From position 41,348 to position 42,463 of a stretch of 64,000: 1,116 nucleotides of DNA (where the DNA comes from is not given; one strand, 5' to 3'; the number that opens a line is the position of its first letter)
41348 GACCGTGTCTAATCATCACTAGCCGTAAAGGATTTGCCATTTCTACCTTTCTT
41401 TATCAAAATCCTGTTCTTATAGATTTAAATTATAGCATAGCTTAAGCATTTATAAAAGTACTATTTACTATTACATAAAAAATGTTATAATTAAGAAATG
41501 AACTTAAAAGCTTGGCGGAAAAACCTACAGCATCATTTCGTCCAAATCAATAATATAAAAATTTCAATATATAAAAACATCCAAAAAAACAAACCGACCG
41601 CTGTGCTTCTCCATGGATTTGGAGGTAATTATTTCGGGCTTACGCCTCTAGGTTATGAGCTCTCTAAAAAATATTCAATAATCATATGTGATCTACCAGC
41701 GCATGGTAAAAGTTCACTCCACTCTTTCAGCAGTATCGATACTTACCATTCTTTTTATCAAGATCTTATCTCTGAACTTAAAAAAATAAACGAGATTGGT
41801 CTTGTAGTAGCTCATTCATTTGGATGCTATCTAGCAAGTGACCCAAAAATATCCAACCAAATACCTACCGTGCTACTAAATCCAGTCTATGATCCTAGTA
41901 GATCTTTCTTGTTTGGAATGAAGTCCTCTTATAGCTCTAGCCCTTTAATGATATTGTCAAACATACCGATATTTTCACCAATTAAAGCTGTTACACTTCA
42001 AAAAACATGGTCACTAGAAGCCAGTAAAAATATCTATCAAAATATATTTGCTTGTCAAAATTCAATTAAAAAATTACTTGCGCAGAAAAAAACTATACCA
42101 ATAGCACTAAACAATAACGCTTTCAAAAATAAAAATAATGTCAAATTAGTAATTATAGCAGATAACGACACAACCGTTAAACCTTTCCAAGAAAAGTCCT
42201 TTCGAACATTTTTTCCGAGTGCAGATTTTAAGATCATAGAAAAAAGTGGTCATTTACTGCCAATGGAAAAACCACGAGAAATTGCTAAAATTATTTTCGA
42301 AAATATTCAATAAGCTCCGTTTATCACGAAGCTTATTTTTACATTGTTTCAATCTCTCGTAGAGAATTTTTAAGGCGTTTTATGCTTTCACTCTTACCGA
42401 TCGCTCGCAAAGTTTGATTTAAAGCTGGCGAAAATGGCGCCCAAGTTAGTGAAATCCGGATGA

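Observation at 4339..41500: Recurrent leaderless-gene architecture: (TGn)TAnAAT, then 6-7 nt, then ATG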

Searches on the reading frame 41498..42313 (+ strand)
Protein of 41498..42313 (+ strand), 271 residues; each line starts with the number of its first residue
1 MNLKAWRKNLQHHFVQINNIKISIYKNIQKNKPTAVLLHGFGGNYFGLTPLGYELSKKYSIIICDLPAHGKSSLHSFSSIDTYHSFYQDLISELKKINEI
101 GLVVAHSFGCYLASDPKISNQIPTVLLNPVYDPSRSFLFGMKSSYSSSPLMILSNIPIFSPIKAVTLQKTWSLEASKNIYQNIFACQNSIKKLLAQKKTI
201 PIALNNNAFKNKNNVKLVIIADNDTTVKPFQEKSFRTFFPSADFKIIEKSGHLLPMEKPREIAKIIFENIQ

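Call 10: search_protein_families(library=ncbifam, proteins=[window:41498-42313:+])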
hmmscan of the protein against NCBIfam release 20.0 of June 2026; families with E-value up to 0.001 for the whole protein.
window:41498-42313:+ (271 aa): 14 families
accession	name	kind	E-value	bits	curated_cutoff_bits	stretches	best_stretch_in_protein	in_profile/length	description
NF011457.0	PRK14875.1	equivalog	1.8e-14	53.5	307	1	11-113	111-212/372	acetoin dehydrogenase dihydrolipoyllysine-residue acetyltransferase subunit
TIGR03695.1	menH_SHCHC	equivalog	6.3e-12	45.5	208.55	1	32-110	2-82/252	2-succinyl-6-hydroxy-2,4-cyclohexadiene-1-carboxylate synthase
TIGR03056.1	bchO_mg_che_rel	equivalog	5.2e-11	42.1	172.55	1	11-113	7-109/278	alpha/beta fold hydrolase BchO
NF007954.0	PRK10673.1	equivalog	4.8e-09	35.9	399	1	19-111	4-93/255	esterase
NF004514.1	PRK05855.1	equivalog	5.2e-08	31.9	455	1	13-109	3-101/578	SDR family oxidoreductase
NF051488.1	bifunc_PcaDC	exception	2e-07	30.5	390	1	216-269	196-249/375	bifunctional 3-oxoadipate enol-lactonase/4-carboxymuconolactone decarboxylase PcaDC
NF058580.1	lipase_V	equivalog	3.4e-07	30.2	300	1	18-114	11-105/230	EstV family lipase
NF008340.0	PRK11126.1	equivalog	4.1e-07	29.5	261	1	26-117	8-96/255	2-succinyl-6-hydroxy-2,4-cyclohexadiene-1-carboxylate synthase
TIGR02427.1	protocat_pcaD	equivalog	5.1e-07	29.3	255.85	0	29-102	10-86/251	3-oxoadipate enol-lactonase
NF052543.1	PhlpBipLPA4030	equivalog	5.5e-06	25.8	450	1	20-100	59-138/312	phospholipase BipL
NF047577.1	quino_deg_MhqD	equivalog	1.5e-05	24.8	325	1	24-62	4-42/195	methylhydroquinone degradation carboxylesterase MhqD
NF045632.1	hydroxlase_HsaD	equivalog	2.7e-05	23.3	400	1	9-103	11-104/290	4,5:9,10-diseco-3-hydroxy-5,9,17-trioxoandrosta-1(10),2-diene-4-oate hydrolase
NF050089.1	i_nPHAscl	equivalog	0.00037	19.7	300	0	15-94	1-81/288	intracellular short-chain-length polyhydroxyalkanoate depolymerase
TIGR01738.1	bioH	equivalog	0.00058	19.6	206.95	0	33-77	5-49/245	pimeloyl-ACP methyl ester esterase BioH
